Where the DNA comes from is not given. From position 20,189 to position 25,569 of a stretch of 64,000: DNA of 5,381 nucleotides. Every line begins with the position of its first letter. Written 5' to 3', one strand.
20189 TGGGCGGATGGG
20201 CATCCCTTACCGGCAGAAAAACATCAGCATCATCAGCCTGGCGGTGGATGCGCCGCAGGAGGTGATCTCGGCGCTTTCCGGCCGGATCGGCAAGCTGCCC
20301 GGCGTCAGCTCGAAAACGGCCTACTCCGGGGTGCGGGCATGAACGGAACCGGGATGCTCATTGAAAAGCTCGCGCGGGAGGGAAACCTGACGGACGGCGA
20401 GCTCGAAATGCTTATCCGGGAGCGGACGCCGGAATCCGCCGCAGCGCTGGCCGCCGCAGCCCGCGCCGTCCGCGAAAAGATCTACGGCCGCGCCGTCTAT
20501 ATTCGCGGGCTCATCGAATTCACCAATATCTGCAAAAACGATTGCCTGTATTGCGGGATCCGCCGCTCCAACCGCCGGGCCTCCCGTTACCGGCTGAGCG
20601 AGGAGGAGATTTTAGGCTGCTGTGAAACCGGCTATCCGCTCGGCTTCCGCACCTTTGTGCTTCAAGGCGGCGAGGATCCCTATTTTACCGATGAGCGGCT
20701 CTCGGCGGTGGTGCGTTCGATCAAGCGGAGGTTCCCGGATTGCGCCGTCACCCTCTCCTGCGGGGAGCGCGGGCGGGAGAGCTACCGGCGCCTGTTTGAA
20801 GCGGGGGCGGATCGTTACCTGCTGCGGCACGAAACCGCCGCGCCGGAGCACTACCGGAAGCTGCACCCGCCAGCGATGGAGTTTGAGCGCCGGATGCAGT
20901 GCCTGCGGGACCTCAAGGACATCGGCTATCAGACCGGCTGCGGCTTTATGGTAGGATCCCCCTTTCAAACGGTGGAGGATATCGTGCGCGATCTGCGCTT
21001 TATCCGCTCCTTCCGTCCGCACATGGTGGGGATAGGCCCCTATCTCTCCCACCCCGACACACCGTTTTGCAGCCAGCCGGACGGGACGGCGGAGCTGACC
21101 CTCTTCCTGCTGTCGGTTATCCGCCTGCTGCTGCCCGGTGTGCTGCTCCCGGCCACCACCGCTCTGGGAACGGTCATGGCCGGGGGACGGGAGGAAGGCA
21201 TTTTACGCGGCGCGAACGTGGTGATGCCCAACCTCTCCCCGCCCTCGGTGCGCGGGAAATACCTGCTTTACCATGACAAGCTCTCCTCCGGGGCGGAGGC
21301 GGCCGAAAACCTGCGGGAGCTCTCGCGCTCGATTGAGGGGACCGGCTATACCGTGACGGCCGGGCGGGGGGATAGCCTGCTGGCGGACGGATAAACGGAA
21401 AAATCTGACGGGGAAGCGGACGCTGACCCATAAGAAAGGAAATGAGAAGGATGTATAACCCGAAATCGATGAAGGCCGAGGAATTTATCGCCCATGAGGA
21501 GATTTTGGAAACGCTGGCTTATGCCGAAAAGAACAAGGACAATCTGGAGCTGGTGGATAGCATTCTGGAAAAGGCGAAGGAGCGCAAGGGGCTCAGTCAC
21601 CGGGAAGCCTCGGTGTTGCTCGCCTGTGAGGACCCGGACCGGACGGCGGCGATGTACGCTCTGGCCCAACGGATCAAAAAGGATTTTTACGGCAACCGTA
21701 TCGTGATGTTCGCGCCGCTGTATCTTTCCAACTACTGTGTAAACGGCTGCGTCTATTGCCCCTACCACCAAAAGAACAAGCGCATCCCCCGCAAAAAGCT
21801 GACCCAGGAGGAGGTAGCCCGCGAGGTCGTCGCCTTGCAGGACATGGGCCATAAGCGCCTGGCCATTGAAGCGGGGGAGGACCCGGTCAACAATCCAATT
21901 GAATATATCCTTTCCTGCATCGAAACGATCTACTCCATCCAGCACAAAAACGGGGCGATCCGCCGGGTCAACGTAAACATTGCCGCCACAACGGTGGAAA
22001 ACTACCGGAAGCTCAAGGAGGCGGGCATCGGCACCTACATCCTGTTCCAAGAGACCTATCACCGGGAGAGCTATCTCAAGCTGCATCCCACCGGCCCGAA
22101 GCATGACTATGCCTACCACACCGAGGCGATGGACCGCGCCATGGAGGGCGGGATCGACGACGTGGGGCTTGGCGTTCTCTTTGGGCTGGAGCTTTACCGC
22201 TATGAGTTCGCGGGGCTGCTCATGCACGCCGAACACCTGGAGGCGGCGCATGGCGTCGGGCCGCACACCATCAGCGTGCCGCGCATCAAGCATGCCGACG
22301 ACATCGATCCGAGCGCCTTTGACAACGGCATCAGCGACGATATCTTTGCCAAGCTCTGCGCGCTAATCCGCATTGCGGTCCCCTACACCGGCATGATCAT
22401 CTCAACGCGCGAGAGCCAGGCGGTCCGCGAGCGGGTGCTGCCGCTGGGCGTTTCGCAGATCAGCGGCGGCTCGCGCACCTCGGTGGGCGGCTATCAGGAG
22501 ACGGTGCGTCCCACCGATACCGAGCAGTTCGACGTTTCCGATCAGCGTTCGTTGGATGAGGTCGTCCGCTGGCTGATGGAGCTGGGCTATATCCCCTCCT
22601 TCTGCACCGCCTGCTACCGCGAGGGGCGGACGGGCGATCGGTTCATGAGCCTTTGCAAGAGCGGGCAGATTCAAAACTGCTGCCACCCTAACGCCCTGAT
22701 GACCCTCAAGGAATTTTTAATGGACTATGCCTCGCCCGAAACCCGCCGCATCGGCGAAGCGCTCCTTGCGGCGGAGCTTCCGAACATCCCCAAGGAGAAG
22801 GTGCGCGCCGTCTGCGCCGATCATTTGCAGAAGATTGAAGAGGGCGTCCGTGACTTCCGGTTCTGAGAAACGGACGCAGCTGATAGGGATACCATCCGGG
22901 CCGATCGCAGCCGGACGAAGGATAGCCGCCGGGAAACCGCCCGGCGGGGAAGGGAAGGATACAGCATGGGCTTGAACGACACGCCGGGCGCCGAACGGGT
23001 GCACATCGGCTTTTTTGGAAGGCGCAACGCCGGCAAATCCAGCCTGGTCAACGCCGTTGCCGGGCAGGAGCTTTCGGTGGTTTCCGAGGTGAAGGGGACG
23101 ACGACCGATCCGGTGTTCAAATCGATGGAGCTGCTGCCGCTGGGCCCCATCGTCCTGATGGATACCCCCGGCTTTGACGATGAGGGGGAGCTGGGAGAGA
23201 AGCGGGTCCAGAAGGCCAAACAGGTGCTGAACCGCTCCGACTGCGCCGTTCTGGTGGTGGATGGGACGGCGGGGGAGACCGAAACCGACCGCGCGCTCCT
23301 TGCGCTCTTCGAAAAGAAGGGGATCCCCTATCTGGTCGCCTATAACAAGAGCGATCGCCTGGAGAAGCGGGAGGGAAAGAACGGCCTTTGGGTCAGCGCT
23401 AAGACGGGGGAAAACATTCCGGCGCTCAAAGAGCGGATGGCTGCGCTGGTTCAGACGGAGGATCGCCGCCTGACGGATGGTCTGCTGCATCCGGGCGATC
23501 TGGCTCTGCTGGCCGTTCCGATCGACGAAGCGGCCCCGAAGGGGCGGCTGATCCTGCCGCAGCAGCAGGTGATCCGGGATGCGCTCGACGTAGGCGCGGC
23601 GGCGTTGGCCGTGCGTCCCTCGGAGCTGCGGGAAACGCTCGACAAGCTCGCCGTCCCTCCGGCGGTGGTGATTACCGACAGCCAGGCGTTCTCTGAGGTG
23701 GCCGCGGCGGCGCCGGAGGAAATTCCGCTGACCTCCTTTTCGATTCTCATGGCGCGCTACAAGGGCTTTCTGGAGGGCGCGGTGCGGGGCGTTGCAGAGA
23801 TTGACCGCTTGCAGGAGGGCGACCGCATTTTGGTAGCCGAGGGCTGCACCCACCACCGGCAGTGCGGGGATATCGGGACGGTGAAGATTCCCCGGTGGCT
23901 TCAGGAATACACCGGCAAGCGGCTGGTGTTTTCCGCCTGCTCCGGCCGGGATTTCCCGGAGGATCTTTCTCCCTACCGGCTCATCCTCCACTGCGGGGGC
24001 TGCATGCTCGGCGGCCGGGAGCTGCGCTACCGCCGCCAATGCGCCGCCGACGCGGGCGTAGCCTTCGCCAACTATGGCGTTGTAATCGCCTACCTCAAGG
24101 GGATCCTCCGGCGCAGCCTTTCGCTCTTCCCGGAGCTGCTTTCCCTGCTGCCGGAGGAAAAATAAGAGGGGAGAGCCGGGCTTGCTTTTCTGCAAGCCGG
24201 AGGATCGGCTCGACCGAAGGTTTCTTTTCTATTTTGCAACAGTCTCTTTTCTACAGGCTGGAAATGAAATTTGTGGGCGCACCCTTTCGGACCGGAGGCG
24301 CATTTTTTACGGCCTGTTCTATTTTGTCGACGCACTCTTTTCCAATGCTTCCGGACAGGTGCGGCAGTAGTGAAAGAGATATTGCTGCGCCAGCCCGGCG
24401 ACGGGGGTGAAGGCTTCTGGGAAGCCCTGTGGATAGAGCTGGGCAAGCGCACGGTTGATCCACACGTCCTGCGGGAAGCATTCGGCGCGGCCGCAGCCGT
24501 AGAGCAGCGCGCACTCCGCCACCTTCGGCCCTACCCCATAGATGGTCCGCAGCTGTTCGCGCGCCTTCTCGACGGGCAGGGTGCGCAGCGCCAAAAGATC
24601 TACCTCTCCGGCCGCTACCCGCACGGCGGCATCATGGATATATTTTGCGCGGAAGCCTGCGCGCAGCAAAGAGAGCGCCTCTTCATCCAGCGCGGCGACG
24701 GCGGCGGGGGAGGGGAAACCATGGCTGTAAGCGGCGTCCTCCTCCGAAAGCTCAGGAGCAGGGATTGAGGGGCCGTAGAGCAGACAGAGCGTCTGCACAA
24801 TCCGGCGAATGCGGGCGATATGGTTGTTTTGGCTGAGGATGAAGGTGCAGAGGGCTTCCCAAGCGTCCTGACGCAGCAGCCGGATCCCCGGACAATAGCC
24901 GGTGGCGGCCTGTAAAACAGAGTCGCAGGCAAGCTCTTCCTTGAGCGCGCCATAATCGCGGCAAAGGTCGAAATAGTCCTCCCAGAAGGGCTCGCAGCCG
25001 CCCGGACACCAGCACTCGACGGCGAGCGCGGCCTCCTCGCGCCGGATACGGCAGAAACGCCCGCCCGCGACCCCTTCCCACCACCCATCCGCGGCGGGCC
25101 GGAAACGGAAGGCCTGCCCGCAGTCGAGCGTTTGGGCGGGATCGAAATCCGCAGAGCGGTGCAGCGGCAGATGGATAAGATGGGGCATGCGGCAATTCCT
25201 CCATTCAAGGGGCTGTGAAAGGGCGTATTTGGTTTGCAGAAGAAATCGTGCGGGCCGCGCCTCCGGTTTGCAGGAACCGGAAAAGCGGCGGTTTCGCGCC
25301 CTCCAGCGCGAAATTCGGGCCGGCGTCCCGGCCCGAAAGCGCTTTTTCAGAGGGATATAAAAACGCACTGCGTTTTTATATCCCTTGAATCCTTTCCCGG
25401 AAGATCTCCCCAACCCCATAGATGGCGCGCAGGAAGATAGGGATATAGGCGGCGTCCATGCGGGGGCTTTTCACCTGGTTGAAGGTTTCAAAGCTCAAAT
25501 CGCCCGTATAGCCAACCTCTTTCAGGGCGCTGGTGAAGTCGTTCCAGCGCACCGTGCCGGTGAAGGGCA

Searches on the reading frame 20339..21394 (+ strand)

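Call 16: search_protein_families(library=pfam, proteins=[window:20339-21394:+], max_evalue=0.0001)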
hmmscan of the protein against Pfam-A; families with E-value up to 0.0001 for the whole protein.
window:20339-21394:+ (351 aa): 1 family
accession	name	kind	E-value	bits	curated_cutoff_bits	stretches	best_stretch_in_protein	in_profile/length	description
PF04055.27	Radical_SAM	-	2e-19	70.8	29.5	1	59-222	1-166/166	Radical SAM superfamily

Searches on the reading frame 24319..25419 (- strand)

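Call 16: search_protein_families(library=pfam, proteins=[window:24319-25419:-], max_evalue=0.0001)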
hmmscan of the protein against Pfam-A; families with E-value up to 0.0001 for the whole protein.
window:24319-25419:- (366 aa): 2 families
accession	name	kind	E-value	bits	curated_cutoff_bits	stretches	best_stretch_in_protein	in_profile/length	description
PF07934.18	OGG_N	-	5.6e-18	65.7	23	1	89-190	6-115/115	8-oxoguanine DNA glycosylase, N-terminal domain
PF00730.31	HhH-GPD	-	1.1e-08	35.8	26.2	1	193-329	3-87/108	HhH-GPD superfamily base excision DNA repair protein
